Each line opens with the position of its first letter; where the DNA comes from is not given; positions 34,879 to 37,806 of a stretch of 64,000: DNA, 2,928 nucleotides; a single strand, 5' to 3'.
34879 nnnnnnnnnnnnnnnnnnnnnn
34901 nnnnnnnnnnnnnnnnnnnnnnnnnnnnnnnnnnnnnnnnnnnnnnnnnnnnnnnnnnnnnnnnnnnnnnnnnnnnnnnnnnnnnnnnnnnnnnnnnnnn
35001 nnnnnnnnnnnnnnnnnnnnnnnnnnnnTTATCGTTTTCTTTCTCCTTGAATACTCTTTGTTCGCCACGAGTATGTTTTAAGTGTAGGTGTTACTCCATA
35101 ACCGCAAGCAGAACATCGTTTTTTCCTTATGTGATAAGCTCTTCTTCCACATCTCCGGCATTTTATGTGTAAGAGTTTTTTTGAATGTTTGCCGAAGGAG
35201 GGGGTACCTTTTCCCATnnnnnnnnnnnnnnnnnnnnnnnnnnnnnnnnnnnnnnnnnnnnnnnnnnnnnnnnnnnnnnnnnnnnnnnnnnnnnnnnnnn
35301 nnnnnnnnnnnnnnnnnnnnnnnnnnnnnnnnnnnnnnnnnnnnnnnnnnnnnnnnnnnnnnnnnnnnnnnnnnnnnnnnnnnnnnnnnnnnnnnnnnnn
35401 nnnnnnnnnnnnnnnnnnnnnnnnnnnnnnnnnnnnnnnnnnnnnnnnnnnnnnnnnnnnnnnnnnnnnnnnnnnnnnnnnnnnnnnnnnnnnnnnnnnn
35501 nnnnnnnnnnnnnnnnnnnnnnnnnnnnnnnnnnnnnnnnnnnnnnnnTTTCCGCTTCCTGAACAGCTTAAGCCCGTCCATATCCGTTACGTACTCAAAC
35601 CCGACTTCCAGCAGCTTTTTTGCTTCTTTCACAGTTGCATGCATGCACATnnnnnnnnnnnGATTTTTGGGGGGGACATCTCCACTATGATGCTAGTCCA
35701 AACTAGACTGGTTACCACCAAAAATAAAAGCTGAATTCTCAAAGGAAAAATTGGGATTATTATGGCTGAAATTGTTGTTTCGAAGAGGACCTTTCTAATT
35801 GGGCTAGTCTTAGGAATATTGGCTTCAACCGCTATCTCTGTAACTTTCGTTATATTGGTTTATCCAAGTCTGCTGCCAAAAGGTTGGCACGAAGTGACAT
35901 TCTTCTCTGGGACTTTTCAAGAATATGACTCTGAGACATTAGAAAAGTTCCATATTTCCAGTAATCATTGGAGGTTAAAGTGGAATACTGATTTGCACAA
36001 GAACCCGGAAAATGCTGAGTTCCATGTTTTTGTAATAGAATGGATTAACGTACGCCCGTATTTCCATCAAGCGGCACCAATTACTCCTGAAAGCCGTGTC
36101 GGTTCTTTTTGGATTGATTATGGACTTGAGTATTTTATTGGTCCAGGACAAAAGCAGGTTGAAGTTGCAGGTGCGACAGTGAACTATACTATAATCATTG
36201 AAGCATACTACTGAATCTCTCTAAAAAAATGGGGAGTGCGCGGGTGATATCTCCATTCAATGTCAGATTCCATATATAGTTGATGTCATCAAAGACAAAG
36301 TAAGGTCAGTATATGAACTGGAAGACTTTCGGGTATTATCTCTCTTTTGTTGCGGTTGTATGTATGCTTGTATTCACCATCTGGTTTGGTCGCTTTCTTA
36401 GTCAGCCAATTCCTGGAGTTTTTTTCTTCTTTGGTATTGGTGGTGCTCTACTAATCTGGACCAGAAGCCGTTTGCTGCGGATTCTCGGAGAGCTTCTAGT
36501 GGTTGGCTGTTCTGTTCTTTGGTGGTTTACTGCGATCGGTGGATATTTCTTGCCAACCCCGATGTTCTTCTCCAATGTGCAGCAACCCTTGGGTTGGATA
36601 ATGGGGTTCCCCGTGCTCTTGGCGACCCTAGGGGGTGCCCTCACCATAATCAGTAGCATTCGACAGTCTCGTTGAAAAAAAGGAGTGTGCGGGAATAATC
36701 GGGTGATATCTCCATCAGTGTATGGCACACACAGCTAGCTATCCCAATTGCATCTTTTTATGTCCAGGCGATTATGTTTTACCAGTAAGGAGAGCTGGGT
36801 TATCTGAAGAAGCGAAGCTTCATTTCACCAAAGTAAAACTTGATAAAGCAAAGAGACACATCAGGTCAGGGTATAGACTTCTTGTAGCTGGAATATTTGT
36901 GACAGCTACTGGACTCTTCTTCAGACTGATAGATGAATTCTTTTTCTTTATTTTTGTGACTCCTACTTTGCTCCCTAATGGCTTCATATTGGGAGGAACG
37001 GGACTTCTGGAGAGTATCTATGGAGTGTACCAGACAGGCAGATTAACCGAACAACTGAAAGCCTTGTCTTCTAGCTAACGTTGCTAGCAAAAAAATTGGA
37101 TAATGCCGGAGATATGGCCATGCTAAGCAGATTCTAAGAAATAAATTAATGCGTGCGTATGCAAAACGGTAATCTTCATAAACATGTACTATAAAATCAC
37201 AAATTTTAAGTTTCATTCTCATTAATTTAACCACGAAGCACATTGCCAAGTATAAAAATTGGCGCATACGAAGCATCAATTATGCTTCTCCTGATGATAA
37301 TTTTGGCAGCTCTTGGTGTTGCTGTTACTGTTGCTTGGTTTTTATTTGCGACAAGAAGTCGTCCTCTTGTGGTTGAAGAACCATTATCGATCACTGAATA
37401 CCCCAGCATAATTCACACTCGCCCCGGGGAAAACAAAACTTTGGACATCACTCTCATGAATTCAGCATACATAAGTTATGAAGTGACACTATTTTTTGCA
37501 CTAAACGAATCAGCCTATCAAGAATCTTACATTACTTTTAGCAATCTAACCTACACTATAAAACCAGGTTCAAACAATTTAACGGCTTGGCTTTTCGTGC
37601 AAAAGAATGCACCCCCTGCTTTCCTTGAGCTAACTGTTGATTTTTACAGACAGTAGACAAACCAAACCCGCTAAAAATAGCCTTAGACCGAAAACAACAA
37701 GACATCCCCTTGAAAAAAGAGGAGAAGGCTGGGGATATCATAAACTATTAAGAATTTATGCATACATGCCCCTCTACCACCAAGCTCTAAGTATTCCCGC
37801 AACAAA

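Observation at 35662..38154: Cassette-like array: five unrelated small membrane/secreted ORFs, each bounded by a copy of one same-orientation repeat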

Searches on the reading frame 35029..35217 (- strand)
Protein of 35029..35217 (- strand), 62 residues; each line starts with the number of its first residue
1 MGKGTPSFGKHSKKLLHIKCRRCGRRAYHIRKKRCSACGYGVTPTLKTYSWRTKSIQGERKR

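Call 7: search_protein_families(library=pfam, max_evalue=0.1, proteins=[window:35029-35217:-])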
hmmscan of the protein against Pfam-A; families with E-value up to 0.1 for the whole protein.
window:35029-35217:- (62 aa): 6 families
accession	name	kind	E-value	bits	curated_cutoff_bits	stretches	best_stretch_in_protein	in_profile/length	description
PF01907.25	Ribosomal_L37e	-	5.3e-22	78.1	27.6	1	2-55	1-52/53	Ribosomal protein L37e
PF17032.10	Zn_ribbon_15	-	0.0098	17.1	28.9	1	12-45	32-65/73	zinc-ribbon family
PF12773.13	DZR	-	0.012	16.2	27.3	1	19-44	14-36/45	Double zinc ribbon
PF18912.6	DZR_2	-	0.043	14.1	27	1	20-41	24-45/56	Double zinc ribbon domain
PF01155.25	HypA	-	0.054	14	28.9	1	16-52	69-106/112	Hydrogenase/urease nickel incorporation, metallochaperone, hypA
PF13248.11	Zn_ribbon_3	-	0.068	13.1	27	0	32-39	2-9/26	zinc-ribbon domain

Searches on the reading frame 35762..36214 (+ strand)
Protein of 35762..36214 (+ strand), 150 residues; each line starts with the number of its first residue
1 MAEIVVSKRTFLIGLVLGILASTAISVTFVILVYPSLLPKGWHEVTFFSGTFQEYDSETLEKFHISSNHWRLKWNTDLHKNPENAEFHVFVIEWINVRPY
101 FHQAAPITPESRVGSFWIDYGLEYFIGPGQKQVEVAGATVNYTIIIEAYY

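Call 7: search_protein_families(library=pfam, max_evalue=0.1, proteins=[window:35762-36214:+])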
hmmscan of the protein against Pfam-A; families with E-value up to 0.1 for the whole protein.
window:35762-36214:+ (150 aa): 0 families

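Call 14: find_encoding_contigs(protein=window:35762-36214:+, flank=10000, max_places=10)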
Protein window:35762-36214:+ (150 aa): no gene with exactly this product is on record in the collection.

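Call 76: find_homologous_proteins(query=window:35762-36214:+, max_evalue=0.001)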
Query window:35762-36214:+ (150 aa): 2 proteins with E <= 0.001 among 41 candidates.
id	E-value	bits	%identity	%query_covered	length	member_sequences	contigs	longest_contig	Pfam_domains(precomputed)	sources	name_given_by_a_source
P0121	1.4e-96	338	100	100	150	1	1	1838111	-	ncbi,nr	ncbi:MAG: hypothetical protein JSV05_05020 [Candidatus Bathyarchaeota archaeon]|nr:MAG: hypothetical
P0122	5.3e-74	265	78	100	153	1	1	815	-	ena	-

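Call 78: find_encoding_contigs(protein=P0121, flank=10000, max_places=3)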
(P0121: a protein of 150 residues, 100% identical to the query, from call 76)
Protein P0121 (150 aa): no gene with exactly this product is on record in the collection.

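Call 79: find_encoding_contigs(protein=P0122, flank=3000, max_places=3)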
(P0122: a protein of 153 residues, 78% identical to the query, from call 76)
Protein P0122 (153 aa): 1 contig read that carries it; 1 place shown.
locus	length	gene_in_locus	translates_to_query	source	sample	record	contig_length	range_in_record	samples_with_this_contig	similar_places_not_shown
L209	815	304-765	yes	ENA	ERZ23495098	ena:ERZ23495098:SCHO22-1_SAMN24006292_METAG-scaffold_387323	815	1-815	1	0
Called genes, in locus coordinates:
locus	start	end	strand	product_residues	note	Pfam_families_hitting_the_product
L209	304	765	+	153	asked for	-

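Call 93: search_protein_families(library=phrogs, max_evalue=0.001, proteins=[window:35762-36214:+])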
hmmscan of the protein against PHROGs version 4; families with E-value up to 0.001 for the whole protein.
window:35762-36214:+ (150 aa): 0 families

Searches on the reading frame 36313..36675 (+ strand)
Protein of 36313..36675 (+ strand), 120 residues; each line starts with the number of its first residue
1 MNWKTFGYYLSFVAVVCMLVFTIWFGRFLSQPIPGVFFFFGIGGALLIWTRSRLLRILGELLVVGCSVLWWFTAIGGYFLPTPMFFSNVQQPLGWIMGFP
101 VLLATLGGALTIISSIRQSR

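Call 7: search_protein_families(library=pfam, max_evalue=0.1, proteins=[window:36313-36675:+])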
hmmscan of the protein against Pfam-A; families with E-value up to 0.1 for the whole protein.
window:36313-36675:+ (120 aa): 0 families

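Call 15: find_encoding_contigs(protein=window:36313-36675:+, flank=10000, max_places=10)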
Protein window:36313-36675:+ (120 aa): 1 contig read that carries it; 1 place shown.
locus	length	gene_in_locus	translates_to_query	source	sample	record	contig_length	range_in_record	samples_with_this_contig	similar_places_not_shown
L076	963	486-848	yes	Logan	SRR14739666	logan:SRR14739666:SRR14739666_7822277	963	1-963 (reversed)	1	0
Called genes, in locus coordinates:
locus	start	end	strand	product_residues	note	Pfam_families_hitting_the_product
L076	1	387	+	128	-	?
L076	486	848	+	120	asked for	-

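Call 90: search_protein_representatives(protein=window:36313-36675:+)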
Query: 120 residues. Proteins with E-value up to 0.001 (for the whole library): 5; up to 1e-10: 2; up to 1e-30: 1. The best 5 are listed.
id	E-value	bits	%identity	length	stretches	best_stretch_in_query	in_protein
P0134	1.6e-72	258.0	100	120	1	1-120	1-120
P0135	1.0e-23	100.1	71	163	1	46-118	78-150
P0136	1.4e-08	51.1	40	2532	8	58-84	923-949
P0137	5.1e-06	42.8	47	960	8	64-84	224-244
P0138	6.0e-04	36.1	32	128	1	6-115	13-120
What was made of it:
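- Checked: Two of them are near-orphans (calls 76, 90).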

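Call 93: search_protein_families(library=phrogs, max_evalue=0.001, proteins=[window:36313-36675:+])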
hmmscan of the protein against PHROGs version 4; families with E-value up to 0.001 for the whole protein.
window:36313-36675:+ (120 aa): 0 families

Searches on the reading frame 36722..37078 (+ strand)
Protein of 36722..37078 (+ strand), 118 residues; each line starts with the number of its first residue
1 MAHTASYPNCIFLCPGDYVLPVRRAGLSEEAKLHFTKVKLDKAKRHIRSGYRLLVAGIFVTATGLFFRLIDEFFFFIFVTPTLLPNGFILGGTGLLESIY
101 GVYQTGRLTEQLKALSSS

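Call 7: search_protein_families(library=pfam, max_evalue=0.1, proteins=[window:36722-37078:+])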
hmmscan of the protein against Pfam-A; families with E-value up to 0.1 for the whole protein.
window:36722-37078:+ (118 aa): 1 family
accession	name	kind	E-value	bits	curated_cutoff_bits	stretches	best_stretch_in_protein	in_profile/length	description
PF23600.1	DUF7139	-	0.047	13.7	30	1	38-102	11-75/150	Domain of unknown function (DUF7139)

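Call 93: search_protein_families(library=phrogs, max_evalue=0.001, proteins=[window:36722-37078:+])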
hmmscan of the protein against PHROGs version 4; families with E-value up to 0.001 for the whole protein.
window:36722-37078:+ (118 aa): 0 families

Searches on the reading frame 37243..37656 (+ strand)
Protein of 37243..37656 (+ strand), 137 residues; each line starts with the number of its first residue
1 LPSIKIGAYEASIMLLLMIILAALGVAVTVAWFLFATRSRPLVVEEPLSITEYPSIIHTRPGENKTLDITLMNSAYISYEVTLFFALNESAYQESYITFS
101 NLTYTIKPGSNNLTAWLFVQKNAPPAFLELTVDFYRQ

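Call 7: search_protein_families(library=pfam, max_evalue=0.1, proteins=[window:37243-37656:+])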
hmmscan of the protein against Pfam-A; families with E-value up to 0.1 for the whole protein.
window:37243-37656:+ (137 aa): 0 families

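Call 82: find_homologous_proteins(query=window:37282-37656:+, max_evalue=0.001)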
Query window:37282-37656:+ (124 aa): 11 proteins with E <= 0.001 among 16 candidates.
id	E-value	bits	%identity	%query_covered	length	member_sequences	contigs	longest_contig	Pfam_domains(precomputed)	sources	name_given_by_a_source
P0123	9.7e-74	263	100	100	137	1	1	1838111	-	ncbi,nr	ncbi:MAG: hypothetical protein JSV05_05035 [Candidatus Bathyarchaeota archaeon]|nr:MAG: hypothetical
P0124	3.8e-55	203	81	90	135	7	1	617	-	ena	-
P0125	5.7e-54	199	74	100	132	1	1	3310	-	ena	-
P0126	4.7e-53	196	76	100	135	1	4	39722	-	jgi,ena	-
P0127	8.9e-51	189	77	97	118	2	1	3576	-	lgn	-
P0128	1.2e-49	185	67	100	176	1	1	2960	-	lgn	-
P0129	3.8e-49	183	67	100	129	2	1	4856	-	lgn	-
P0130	1.2e-48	182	69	100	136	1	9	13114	-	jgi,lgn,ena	-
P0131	1.6e-43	165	62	96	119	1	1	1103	-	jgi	-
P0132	1.3e-31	127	55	98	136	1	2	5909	-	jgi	jgi:hypothetical protein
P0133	7.2e-27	111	70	59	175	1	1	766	-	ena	-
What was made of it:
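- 37243..37656 (+): O4: fourth ORF, 137 aa, starting at TTG (ATG in relatives). About 75 nt of conserved upstream sequence, its likely own promoter, travels with it. Homologues at 55-81% identity (call 82).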

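Call 84: find_encoding_contigs(protein=P0126, flank=6000, max_places=4)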
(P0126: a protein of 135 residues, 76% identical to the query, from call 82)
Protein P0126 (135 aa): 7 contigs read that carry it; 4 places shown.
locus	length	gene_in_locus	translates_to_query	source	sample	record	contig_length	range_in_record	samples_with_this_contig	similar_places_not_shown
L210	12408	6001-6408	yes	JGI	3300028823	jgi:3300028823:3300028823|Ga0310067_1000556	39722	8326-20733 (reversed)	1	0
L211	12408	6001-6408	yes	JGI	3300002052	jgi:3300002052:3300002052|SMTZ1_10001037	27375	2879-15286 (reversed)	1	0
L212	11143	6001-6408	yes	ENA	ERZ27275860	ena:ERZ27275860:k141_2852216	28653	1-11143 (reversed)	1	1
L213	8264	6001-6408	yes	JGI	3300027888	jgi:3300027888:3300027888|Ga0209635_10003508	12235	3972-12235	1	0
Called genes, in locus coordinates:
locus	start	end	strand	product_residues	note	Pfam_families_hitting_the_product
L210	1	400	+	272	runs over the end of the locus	PF01428:zf-AN1, PF02163:Peptidase_M50 (weak)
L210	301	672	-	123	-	-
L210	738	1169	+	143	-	PF00583:Acetyltransf_1, PF13673:Acetyltransf_10, PF13420:Acetyltransf_4 (weak), PF13508:Acetyltransf_7, PF08445:FR47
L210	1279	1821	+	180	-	PF12802:MarR_2 (faint), PF13404:HTH_AsnC-type, PF13412:HTH_24, PF01047:MarR (weak)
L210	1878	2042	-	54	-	-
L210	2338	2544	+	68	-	-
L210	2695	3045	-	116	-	PF00338:Ribosomal_S10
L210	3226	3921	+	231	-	PF00702:Hydrolase, PF13419:HAD_2, PF13242:Hydrolase_like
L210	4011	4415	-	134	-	-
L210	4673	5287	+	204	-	-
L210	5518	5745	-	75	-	PF01423:LSM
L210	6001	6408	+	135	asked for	-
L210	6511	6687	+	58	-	-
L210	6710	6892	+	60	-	-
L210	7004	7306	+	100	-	-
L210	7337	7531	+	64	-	-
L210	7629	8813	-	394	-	PF00155:Aminotran_1_2 (faint), PF01041:DegT_DnrJ_EryC1, PF01053:Cys_Met_Meta_PP, PF01212:Beta_elim_lyase (weak)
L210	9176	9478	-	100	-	PF09138:Urm1 (weak), PF02597:ThiS (weak)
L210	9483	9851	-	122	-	-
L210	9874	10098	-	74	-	PF00833:Ribosomal_S17e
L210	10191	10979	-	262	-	PF01026:TatD_DNase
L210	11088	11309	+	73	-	PF00125:Histone, PF15630:CENP-S (weak), PF00808:CBFD_NFYB_HMF, PF15511:CENP-T_C (weak)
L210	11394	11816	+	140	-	PF14229:DUF4332 (weak), PF14520:HHH_5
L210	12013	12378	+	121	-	-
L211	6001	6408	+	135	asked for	-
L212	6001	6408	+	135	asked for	-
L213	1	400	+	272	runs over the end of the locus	PF01428:zf-AN1, PF02163:Peptidase_M50 (weak)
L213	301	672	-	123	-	-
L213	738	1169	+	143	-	PF00583:Acetyltransf_1, PF13673:Acetyltransf_10, PF13420:Acetyltransf_4 (weak), PF13508:Acetyltransf_7, PF08445:FR47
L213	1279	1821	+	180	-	PF12802:MarR_2 (faint), PF13404:HTH_AsnC-type, PF13412:HTH_24, PF01047:MarR (weak)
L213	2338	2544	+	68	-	-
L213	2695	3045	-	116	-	PF00338:Ribosomal_S10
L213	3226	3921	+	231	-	PF00702:Hydrolase, PF13419:HAD_2, PF13242:Hydrolase_like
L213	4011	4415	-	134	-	-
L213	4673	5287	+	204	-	-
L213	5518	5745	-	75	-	PF01423:LSM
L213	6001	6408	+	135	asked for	-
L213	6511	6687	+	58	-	-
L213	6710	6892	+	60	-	-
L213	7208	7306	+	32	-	-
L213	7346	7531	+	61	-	-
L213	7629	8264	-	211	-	?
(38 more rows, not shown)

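Call 85: find_encoding_contigs(protein=P0130, flank=6000, max_places=5)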
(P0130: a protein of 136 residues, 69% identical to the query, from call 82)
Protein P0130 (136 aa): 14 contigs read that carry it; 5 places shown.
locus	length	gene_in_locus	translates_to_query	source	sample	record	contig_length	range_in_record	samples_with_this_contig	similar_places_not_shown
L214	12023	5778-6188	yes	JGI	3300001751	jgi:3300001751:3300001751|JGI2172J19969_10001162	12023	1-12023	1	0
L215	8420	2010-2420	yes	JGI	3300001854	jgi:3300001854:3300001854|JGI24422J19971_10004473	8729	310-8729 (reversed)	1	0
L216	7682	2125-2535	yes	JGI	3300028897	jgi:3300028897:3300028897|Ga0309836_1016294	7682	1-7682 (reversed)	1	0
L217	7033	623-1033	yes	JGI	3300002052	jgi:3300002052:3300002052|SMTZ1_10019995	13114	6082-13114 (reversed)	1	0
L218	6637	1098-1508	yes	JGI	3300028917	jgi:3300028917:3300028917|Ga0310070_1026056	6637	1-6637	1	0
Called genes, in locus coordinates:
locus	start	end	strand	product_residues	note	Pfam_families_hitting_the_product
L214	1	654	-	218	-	?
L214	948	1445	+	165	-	PF12675:DUF3795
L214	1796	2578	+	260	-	-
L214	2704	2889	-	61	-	-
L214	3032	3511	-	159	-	PF00160:Pro_isomerase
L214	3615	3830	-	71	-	-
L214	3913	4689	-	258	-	PF01061:ABC2_membrane, PF12698:ABC2_membrane_3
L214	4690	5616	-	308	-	PF00005:ABC_tran, PF02463:SMC_N (faint), PF13304:AAA_21, PF13732:DrrA1-3_C (weak)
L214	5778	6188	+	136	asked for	-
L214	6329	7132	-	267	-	-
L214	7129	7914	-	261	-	PF01061:ABC2_membrane, PF12698:ABC2_membrane_3 (weak)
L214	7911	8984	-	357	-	-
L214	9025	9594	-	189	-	PF06197:DUF998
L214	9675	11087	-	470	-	PF03951:Gln-synt_N, PF00120:Gln-synt_C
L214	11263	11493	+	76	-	-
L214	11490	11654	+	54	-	-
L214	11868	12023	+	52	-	?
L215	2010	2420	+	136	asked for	-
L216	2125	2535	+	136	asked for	-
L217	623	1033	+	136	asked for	-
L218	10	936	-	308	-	PF00005:ABC_tran, PF13304:AAA_21, PF13732:DrrA1-3_C (weak)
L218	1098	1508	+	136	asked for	-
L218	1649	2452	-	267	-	PF01061:ABC2_membrane, PF12698:ABC2_membrane_3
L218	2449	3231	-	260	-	PF01061:ABC2_membrane, PF12698:ABC2_membrane_3 (weak)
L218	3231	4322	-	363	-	PF00005:ABC_tran, PF13304:AAA_21 (faint)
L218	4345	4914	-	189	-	PF06197:DUF998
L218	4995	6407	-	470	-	PF03951:Gln-synt_N, PF00120:Gln-synt_C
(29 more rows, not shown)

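Call 93: search_protein_families(library=phrogs, max_evalue=0.001, proteins=[window:37243-37656:+])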
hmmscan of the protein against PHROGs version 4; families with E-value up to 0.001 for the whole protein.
window:37243-37656:+ (137 aa): 0 families
